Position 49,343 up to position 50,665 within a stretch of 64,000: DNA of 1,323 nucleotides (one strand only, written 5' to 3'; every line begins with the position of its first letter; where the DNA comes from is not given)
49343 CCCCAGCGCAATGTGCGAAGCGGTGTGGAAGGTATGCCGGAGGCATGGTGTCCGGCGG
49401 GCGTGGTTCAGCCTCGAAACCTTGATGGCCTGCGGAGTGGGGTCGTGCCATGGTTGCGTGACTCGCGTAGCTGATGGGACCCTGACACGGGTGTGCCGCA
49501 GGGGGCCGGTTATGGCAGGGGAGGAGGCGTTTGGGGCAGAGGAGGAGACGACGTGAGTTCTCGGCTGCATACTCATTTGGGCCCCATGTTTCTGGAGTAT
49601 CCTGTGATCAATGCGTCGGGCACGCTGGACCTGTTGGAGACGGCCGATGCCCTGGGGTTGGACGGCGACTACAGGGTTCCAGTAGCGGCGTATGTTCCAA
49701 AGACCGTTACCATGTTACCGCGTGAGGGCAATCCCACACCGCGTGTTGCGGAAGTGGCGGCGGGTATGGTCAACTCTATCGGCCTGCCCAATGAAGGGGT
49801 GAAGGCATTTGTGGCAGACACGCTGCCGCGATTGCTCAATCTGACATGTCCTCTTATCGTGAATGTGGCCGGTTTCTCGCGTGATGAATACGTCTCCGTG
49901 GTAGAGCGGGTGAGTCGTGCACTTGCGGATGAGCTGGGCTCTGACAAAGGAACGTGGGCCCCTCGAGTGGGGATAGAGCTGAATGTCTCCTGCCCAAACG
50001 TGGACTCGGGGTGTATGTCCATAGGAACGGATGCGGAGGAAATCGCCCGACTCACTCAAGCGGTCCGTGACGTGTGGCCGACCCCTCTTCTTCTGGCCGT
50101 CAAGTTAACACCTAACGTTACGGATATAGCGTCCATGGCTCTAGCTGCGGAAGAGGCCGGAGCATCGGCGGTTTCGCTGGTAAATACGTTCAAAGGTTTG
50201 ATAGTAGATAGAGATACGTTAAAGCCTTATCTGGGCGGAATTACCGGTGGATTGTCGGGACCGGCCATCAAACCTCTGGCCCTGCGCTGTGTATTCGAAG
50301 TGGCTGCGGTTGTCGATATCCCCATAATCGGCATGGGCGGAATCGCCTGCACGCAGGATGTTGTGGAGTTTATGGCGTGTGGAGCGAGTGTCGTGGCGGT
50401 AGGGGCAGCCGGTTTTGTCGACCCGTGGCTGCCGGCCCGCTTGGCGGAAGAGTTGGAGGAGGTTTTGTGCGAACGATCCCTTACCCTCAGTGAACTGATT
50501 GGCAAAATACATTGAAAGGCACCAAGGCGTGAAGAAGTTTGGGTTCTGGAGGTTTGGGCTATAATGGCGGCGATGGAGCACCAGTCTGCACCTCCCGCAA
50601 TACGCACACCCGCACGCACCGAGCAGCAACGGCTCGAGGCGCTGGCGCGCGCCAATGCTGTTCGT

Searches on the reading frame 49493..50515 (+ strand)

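Call 78: search_protein_families(library=pfam, proteins=[window:49493-50515:+], max_evalue=1e-10)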
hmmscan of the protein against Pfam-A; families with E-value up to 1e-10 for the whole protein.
window:49493-50515:+ (340 aa): 1 family
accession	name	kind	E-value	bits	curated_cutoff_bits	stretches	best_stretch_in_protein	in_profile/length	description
PF01180.27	DHO_dh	-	5.4e-60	203.5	27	1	34-325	11-291/291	Dihydroorotate dehydrogenase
